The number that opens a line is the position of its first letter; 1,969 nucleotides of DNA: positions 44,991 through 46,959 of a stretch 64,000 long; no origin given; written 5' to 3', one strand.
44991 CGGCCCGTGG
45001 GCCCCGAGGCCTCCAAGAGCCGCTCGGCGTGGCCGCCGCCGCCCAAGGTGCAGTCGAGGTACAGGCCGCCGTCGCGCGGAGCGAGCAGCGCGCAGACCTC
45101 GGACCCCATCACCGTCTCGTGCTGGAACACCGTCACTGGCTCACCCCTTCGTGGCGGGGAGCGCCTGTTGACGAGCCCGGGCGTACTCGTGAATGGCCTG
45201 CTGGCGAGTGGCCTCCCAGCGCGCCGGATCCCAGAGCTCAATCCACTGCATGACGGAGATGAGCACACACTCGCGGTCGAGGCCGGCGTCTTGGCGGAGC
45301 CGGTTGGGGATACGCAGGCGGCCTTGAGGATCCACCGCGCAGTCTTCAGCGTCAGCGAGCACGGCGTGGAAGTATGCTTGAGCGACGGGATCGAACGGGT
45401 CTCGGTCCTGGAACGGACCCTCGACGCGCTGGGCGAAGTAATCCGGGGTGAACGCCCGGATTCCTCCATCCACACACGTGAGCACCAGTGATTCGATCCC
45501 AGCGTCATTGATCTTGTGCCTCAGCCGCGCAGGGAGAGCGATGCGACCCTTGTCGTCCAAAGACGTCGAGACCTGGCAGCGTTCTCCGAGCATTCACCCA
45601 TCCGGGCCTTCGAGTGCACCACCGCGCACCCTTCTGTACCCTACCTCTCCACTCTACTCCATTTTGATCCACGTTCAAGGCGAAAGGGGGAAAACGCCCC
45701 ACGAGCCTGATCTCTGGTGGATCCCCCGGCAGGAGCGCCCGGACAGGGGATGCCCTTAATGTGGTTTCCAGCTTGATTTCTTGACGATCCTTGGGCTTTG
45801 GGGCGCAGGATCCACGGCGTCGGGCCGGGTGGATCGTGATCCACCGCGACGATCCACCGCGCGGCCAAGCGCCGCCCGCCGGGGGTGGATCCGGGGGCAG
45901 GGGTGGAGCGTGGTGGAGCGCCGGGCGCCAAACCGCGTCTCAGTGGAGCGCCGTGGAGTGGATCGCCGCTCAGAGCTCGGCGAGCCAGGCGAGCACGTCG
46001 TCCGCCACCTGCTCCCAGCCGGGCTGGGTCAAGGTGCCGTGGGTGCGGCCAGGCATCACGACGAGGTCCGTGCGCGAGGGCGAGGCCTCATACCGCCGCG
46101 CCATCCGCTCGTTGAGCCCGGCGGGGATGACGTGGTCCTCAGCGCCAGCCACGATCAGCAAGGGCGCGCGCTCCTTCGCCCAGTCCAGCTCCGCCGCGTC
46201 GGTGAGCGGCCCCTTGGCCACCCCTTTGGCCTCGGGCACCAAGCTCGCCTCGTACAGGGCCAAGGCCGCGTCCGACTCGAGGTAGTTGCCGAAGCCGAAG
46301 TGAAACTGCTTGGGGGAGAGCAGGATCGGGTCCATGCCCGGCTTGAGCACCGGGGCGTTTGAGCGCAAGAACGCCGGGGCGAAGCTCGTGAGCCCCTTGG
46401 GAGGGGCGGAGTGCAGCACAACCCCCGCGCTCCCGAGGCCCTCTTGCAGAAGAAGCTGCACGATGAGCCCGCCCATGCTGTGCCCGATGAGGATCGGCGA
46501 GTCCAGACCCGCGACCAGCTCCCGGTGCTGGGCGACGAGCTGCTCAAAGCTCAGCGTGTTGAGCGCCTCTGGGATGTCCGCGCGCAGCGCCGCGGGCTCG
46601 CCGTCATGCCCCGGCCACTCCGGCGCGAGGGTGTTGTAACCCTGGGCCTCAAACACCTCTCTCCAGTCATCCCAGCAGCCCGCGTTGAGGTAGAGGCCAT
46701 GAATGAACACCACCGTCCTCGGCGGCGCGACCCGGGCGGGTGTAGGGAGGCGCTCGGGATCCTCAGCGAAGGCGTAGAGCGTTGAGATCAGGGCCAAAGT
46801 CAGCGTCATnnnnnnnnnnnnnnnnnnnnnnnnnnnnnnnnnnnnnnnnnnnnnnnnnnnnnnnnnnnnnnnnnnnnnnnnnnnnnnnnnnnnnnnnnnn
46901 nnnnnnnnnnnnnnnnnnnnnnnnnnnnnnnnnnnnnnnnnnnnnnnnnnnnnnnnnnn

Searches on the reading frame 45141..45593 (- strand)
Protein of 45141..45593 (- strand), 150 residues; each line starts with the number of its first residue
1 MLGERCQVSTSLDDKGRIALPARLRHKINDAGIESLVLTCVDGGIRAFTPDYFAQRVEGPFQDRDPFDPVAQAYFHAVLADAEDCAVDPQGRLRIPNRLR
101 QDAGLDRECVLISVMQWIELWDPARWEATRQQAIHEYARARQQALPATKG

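Call 5: find_related_loci(query=window:45141-45593:-, collection=genome_contigs, flank=3000)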
Query window:45141-45593:- (150 aa) in genome_contigs; peptide patterns used: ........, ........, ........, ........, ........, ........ (x = any residue, [..] = any of these).
93 stretches matched a pattern; 13 encode a relative of the query (tblastn E <= 1e-3); 13 distinct loci.
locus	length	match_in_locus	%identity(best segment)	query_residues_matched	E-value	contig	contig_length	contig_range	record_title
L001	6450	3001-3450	100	1-150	3e-100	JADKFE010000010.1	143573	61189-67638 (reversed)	MAG: Deltaproteobacteria bacterium isolate Rand_18-Q3-R56-63_MAXAC.001 tig00004464-10-1432030, whole genome shotgun sequ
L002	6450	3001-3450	99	1-150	2e-99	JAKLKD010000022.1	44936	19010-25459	MAG: Myxococcota bacterium isolate MAG.235 MAG.235-scaffold_741, whole genome shotgun sequence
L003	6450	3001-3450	99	1-150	2e-99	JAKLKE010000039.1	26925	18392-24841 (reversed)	MAG: Myxococcota bacterium isolate MAG.430 MAG.430-NODE_39_length_26925_cov_4.120232, whole genome shotgun sequence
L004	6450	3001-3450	99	1-150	2e-99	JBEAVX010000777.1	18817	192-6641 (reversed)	MAG: Pseudomonadota bacterium isolate NASQAN2011_262_B_bin.21 scaffold_909096, whole genome shotgun sequence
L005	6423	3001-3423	78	1-141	5e-76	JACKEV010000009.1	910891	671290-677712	MAG: Alphaproteobacteria bacterium isolate HK-STAS-MYXO-43 HK-STAS-MYXO-43_9, whole genome shotgun sequence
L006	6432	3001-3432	60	1-144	7e-57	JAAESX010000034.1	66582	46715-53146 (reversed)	MAG: Proteobacteria bacterium isolate Ust_23 UstG_CONTIG364235, whole genome shotgun sequence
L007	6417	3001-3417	59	1-139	1e-55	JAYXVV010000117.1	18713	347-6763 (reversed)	MAG: Myxococcota bacterium isolate XS_MAG130 XS_MAG130_0117, whole genome shotgun sequence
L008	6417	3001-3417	59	1-139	4e-55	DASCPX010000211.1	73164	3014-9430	MAG TPA_asm: Myxococcota bacterium isolate Fu_MAG_56 c_000001769284, whole genome shotgun sequence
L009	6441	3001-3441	56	1-145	2e-51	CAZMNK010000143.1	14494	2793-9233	MAG TPA_asm: uncultured Enterobacterales bacterium isolate SRP308112_co1_330 genome assembly, contig: NODE_7287_length_1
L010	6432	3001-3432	56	1-142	5e-50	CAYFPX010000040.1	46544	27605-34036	MAG TPA_asm: uncultured Enterobacterales bacterium isolate ERP019367_co1_21 genome assembly, contig: NODE_848_length_465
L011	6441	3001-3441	56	1-145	9e-50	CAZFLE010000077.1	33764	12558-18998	MAG TPA_asm: uncultured Enterobacterales bacterium isolate binchicken_co46_73 genome assembly, contig: NODE_2233_length_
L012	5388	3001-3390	52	1-130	1e-45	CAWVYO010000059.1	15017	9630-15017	MAG TPA_asm: uncultured bacterium isolate ERR3589587_metabat2_25 genome assembly, contig: ERZ7462733.3537, whole genome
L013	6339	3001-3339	31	11-127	5e-14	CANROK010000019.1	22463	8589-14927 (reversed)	MAG: uncultured Bacilli bacterium isolate Lapin-020__bin27 genome assembly, contig: Lapin-020__NODE_2947_length_22463_co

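Call 23: find_homologous_proteins(query=window:45144-45593:-, max_evalue=1e-20)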
Query window:45144-45593:- (150 aa): 38 proteins with E <= 1e-20 among 86 candidates.
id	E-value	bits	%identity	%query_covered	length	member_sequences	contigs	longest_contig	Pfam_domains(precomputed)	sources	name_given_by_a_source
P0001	2.3e-96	338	99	100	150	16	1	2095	PF02381.24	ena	-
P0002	5.8e-73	262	84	90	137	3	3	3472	PF02381.24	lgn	-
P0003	4.7e-72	259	82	90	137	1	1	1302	PF02381.24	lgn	-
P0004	2.3e-71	257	78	94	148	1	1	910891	PF02381.24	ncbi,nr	ncbi:MAG: hypothetical protein H6739_19110 [Alphaproteobacteria bacterium]|nr:hypothetical protein [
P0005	1.8e-70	254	82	88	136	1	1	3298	PF02381.24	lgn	-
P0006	6.1e-70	252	76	94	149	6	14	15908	PF02381.24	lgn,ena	-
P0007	1.1e-66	242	71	99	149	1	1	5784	PF02381.24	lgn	-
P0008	1.5e-63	231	71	97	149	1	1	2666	PF02381.24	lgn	-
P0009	1.5e-59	218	63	97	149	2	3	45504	PF02381.24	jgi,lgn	jgi:MraZ protein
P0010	3.5e-55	204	61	94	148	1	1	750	PF02381.24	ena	-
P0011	1.4e-54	202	66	89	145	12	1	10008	PF02381.24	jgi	jgi:MraZ protein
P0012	5.4e-54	200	63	97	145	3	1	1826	PF02381.24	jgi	-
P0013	6.5e-54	200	62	93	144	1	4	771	PF02381.24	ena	-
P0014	8.8e-54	200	61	89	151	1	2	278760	PF02381.24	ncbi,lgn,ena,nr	ncbi:MAG: hypothetical protein VX899_05585 [Myxococcota bacterium]|nr:hypothetical protein [Myxococc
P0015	6.7e-53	197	66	89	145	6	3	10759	PF02381.24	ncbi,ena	-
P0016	9.2e-53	196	67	81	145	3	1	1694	PF02381.24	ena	-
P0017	2.0e-52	195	58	93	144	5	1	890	PF02381.24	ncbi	-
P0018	2.9e-52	195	63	93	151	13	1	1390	PF02381.24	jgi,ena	-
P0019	5.2e-52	194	62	93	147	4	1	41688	PF02381.24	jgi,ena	-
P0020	1.1e-51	193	60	96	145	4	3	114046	PF02381.24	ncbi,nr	ncbi:MAG: hypothetical protein GY913_04155 [Proteobacteria bacterium]|nr:hypothetical protein [Pseud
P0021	1.8e-51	192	57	100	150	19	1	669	PF02381.24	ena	-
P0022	1.0e-50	190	60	93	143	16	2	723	PF02381.24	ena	-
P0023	2.1e-50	189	58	100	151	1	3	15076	PF02381.24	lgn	-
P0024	4.3e-50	188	59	93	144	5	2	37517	PF02381.24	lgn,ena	-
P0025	6.1e-50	187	58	100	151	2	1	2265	PF02381.24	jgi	jgi:MraZ protein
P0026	5.9e-49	184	59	93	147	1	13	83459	PF02381.24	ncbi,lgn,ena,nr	ncbi:MAG TPA: hypothetical protein QGF58_28760 [Myxococcota bacterium]|nr:hypothetical protein [Myxo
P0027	9.7e-48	180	66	81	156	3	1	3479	PF02381.24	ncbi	-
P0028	4.3e-45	171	56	97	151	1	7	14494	PF02381.24,PF04014.24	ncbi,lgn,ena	-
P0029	6.6e-45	171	71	70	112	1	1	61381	PF02381.24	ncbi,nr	ncbi:MAG: hypothetical protein H6741_26180 [Alphaproteobacteria bacterium]|nr:hypothetical protein [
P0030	7.4e-45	171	57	97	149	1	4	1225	PF02381.24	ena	-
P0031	5.1e-44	168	56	97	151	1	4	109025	PF02381.24,PF04014.24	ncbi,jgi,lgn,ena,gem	-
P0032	1.4e-43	167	56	95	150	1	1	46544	PF02381.24,PF04014.24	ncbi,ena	-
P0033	2.1e-43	166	62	84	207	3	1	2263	PF02381.24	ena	-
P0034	1.9e-42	163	58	87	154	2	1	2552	PF02381.24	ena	-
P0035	5.6e-41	158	52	96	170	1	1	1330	PF02381.24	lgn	-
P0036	1.1e-40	157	56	81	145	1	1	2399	PF02381.24,PF04014.24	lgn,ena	-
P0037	5.1e-40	155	56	89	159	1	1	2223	PF02381.24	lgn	-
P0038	7.3e-36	142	53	89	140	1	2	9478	PF02381.24,PF04014.24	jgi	jgi:MraZ protein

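Call 24: find_encoding_contigs(protein=P0002, flank=1500, max_places=2)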
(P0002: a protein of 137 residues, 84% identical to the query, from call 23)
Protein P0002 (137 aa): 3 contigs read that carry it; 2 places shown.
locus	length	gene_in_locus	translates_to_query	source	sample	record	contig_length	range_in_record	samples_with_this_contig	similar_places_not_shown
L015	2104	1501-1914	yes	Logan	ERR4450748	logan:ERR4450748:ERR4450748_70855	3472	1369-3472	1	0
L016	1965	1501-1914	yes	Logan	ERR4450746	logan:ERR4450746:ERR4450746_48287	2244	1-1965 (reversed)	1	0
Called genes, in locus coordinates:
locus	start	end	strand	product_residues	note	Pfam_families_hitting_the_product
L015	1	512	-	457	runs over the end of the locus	PF07884:VKOR, PF13462:Thioredoxin_4, PF01323:DSBA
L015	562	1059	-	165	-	PF01668:SmpB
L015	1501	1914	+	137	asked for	PF02381:MraZ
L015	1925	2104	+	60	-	?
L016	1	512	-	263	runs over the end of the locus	?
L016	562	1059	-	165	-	PF01668:SmpB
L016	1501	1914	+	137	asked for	PF02381:MraZ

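Call 25: find_encoding_contigs(protein=P0006, flank=1500, max_places=3)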
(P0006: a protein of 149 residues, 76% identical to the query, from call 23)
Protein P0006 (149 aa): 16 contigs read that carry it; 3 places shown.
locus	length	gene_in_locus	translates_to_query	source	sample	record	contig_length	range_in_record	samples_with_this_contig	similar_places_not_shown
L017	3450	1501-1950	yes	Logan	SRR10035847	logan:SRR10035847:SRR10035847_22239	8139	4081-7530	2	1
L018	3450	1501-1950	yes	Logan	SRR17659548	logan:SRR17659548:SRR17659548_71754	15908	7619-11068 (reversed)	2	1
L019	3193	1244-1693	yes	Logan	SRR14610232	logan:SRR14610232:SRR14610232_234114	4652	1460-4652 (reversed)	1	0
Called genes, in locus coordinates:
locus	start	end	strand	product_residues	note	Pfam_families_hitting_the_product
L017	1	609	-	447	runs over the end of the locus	PF07884:VKOR, PF13462:Thioredoxin_4, PF01323:DSBA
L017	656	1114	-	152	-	PF01668:SmpB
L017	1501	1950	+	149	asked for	PF02381:MraZ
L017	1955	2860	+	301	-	PF01795:Methyltransf_5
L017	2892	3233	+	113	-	-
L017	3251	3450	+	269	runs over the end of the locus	?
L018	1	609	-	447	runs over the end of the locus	PF07884:VKOR, PF13462:Thioredoxin_4, PF01323:DSBA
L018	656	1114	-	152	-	PF01668:SmpB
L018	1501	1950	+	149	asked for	PF02381:MraZ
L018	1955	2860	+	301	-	PF01795:Methyltransf_5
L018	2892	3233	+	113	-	-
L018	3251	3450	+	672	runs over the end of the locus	PF03717:PBP_dimer, PF00905:Transpeptidase, PF03793:PASTA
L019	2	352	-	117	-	?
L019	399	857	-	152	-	PF01668:SmpB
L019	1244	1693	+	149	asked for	PF02381:MraZ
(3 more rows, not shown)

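Call 26: find_encoding_contigs(protein=P0007, flank=1500, max_places=2)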
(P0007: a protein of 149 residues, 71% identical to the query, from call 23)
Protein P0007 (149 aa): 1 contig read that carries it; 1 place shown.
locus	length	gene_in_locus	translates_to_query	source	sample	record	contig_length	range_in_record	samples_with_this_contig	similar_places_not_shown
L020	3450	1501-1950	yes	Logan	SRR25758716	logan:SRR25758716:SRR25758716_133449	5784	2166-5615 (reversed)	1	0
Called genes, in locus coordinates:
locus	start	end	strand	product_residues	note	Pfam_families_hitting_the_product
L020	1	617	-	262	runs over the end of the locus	?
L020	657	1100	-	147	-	PF01668:SmpB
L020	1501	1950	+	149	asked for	PF02381:MraZ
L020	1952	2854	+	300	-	PF01795:Methyltransf_5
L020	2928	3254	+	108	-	-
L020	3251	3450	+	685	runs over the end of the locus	PF03717:PBP_dimer, PF03793:PASTA (faint), PF00905:Transpeptidase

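Call 27: find_encoding_contigs(protein=P0029, flank=1500, max_places=2)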
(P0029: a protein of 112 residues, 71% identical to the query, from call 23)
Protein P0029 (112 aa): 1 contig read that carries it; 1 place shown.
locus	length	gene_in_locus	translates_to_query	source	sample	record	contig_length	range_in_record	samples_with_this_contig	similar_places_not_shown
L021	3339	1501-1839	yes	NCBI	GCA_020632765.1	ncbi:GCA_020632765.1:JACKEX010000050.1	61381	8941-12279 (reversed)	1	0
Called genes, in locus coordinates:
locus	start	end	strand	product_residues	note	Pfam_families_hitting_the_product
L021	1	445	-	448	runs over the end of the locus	PF07884:VKOR, PF13462:Thioredoxin_4, PF01323:DSBA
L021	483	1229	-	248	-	PF01668:SmpB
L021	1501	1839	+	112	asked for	PF02381:MraZ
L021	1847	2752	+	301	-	PF01795:Methyltransf_5, PF13649:Methyltransf_25 (faint), PF13847:Methyltransf_31 (faint)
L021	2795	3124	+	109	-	-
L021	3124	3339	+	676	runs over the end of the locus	PF03717:PBP_dimer, PF00905:Transpeptidase, PF03793:PASTA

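Call 30: find_encoding_contigs(protein=P0009, flank=1500, max_places=1)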
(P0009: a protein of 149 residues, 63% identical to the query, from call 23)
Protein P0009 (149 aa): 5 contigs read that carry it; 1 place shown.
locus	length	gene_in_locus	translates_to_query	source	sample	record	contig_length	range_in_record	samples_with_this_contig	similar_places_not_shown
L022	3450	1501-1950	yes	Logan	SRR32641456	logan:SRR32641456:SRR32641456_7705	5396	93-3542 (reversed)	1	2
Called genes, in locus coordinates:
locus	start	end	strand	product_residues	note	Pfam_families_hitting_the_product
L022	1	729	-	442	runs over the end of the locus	PF07884:VKOR, PF13462:Thioredoxin_4, PF01323:DSBA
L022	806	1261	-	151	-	PF01668:SmpB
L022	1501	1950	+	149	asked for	PF02381:MraZ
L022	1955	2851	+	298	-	PF01795:Methyltransf_5, PF08241:Methyltransf_11 (faint), PF13649:Methyltransf_25 (faint)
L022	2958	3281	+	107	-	-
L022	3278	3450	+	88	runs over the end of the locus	?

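Call 31: find_encoding_contigs(protein=P0014, flank=1500, max_places=1)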
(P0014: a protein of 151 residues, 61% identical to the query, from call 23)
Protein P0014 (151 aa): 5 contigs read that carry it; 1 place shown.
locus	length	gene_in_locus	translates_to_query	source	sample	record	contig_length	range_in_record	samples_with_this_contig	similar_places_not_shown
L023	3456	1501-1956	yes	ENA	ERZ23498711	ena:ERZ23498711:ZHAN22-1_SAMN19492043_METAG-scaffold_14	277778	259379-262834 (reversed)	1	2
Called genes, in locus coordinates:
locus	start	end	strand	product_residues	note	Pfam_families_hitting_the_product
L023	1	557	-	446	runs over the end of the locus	PF07884:VKOR, PF13462:Thioredoxin_4, PF01323:DSBA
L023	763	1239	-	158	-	PF01668:SmpB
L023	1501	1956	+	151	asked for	PF02381:MraZ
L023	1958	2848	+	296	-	PF01795:Methyltransf_5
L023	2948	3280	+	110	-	-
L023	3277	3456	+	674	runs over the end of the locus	PF03717:PBP_dimer, PF00905:Transpeptidase, PF03793:PASTA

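Call 32: find_encoding_contigs(protein=P0015, flank=1500, max_places=1)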
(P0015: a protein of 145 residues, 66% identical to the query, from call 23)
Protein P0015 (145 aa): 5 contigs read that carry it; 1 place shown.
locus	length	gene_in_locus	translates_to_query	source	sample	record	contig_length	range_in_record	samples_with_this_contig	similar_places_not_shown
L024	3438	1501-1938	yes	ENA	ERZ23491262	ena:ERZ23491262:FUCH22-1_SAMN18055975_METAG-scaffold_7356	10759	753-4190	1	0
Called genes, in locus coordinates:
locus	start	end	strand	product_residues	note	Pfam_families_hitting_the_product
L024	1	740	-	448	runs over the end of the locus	PF07884:VKOR, PF13462:Thioredoxin_4, PF01323:DSBA (weak)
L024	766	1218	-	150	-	PF01668:SmpB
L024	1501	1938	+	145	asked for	PF02381:MraZ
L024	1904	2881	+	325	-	PF01795:Methyltransf_5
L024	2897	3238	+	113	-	-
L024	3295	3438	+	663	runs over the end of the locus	PF03717:PBP_dimer, PF00905:Transpeptidase, PF03793:PASTA (weak)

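Call 33: find_encoding_contigs(protein=P0019, flank=1500, max_places=1)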
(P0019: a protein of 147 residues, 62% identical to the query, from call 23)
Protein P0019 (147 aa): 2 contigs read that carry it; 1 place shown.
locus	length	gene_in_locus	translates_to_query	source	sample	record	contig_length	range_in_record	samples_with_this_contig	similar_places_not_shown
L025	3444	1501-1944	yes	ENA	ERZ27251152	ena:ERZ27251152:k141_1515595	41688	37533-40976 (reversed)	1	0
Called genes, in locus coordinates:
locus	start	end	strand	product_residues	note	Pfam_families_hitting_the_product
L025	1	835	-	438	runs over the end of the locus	PF07884:VKOR, PF13462:Thioredoxin_4, PF01323:DSBA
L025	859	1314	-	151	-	PF01668:SmpB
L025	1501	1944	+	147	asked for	PF02381:MraZ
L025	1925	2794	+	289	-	PF01795:Methyltransf_5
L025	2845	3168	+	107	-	-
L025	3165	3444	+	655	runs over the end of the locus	PF03717:PBP_dimer, PF00905:Transpeptidase, PF03793:PASTA (weak)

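Call 51: search_protein_families(library=pfam, proteins=[window:45144-45593:-])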
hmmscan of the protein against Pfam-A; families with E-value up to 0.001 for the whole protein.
window:45144-45593:- (150 aa): 1 family
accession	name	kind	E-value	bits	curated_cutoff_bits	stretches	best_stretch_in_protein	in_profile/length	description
PF02381.23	MraZ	-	1.9e-22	79.5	23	2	79-136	2-59/72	MraZ protein, putative antitoxin-like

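Call 62: find_encoding_contigs(protein=P0011, flank=1500, max_places=1)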
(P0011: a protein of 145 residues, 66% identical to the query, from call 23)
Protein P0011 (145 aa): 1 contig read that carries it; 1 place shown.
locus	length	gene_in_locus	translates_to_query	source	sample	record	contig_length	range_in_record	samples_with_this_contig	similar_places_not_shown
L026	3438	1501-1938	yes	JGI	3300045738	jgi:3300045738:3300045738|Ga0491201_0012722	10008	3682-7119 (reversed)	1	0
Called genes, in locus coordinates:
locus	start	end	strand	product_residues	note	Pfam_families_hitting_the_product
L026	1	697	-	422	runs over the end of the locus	PF07884:VKOR, PF13462:Thioredoxin_4, PF01323:DSBA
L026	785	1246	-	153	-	PF01668:SmpB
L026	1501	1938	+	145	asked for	PF02381:MraZ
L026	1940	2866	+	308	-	PF01795:Methyltransf_5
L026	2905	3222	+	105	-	-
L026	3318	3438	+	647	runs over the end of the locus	PF03717:PBP_dimer, PF00905:Transpeptidase, PF03793:PASTA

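Call 63: find_encoding_contigs(protein=P0024, flank=1500, max_places=1)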
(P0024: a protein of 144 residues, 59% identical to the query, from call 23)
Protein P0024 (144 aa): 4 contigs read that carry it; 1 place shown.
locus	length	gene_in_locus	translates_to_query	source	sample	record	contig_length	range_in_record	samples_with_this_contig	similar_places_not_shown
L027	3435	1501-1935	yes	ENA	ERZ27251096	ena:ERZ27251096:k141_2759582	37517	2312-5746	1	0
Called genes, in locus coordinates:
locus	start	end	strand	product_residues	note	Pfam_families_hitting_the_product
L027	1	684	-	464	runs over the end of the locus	PF07884:VKOR, PF13462:Thioredoxin_4, PF01323:DSBA (weak)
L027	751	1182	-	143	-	PF01668:SmpB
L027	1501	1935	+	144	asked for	PF02381:MraZ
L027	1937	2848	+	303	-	PF01795:Methyltransf_5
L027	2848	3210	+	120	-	-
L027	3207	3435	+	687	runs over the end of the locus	PF03717:PBP_dimer, PF03793:PASTA (faint), PF00905:Transpeptidase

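Call 64: find_encoding_contigs(protein=P0038, flank=1500, max_places=1)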
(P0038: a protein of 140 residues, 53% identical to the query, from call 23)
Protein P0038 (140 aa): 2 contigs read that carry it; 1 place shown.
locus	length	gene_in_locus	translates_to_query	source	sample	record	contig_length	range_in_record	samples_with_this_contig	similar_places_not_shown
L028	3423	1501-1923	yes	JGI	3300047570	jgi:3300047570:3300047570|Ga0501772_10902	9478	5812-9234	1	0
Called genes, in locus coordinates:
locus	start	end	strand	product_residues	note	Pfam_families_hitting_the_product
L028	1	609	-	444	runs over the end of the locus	PF07884:VKOR, PF13462:Thioredoxin_4, PF01323:DSBA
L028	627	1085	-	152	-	PF01668:SmpB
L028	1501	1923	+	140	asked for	PF02381:MraZ (weak), PF04014:MazE_antitoxin (faint), PF02381:MraZ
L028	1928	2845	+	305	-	PF01795:Methyltransf_5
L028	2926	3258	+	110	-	-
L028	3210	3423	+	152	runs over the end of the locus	?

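Call 65: find_encoding_contigs(protein=P0023, flank=1500, max_places=1)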
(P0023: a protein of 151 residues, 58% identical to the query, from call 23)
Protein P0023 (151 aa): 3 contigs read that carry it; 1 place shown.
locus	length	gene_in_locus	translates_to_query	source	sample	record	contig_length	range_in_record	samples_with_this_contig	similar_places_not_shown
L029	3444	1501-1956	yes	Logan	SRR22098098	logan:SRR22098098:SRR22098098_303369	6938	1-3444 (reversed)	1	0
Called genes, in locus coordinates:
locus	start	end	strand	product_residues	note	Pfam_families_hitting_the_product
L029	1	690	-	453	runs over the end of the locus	PF07884:VKOR, PF13462:Thioredoxin_4, PF01323:DSBA (weak)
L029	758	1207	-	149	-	PF01668:SmpB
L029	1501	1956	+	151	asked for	PF02381:MraZ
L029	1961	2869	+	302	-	PF01795:Methyltransf_5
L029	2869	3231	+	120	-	-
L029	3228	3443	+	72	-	?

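Call 68: search_solved_structures(query=window:45144-45593:-, max_evalue=0.01, show_alignments=2)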
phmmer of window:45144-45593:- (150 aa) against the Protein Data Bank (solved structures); distinct sequences matched with E-value up to 0.01: 4.
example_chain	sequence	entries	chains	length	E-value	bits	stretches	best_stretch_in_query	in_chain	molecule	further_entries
9qlr_J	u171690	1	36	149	3.4e-09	40.3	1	10-128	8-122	Transcriptional regulator MraZ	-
1n0e_A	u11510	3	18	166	3.5e-09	40.2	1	10-127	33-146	Protein mraZ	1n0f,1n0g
9qlg_A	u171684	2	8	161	4.6e-09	39.9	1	10-128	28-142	Transcriptional regulator MraZ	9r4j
9sx6_A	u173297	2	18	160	4.6e-09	39.8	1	10-128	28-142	Transcriptional regulator MraZ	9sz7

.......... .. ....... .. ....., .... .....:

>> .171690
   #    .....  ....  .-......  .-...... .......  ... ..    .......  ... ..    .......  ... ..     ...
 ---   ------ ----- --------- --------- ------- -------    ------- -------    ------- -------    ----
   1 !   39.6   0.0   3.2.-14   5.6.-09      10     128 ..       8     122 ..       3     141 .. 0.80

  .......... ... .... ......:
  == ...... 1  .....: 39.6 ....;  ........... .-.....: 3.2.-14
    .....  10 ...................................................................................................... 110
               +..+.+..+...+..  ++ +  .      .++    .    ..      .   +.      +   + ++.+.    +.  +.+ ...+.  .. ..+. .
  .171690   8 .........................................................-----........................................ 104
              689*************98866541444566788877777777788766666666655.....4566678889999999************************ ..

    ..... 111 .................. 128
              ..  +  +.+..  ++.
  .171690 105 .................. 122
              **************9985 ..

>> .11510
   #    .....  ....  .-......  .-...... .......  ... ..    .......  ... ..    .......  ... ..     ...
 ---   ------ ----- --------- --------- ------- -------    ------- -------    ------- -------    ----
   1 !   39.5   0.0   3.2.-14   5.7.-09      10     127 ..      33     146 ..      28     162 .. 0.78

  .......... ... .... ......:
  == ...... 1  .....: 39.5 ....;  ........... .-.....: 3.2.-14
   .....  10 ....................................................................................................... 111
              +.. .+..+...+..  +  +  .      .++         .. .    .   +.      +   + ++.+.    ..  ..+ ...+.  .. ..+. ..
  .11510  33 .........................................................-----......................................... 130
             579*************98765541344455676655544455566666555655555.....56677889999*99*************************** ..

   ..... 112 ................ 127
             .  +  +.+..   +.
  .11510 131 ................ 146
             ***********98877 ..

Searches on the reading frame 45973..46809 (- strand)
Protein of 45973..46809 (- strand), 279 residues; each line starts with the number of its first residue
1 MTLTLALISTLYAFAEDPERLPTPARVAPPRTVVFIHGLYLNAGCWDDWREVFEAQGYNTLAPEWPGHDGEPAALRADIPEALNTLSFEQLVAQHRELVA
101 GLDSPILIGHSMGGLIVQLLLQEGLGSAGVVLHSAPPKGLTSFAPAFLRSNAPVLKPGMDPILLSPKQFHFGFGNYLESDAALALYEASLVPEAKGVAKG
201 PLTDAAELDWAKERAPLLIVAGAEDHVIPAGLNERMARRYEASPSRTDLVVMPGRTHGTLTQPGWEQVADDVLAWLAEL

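Call 51: search_protein_families(library=pfam, proteins=[window:45973-46809:-])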
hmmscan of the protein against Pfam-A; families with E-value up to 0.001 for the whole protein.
window:45973-46809:- (279 aa): 4 families
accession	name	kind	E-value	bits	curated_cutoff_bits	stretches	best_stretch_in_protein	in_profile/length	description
PF12697.13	Abhydrolase_6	-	4.6e-23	83.4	26.3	1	33-263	1-211/217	Alpha/beta hydrolase family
PF12146.15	Hydrolase_4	-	1.7e-14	54.2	27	1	30-261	4-236/239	Serine aminopeptidase, S33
PF00561.26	Abhydrolase_1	-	5.1e-14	53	25.8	1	32-135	2-102/245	alpha/beta hydrolase fold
PF00326.27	Peptidase_S9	-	2.8e-05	24.1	22.6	0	210-278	140-208/213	Prolyl oligopeptidase family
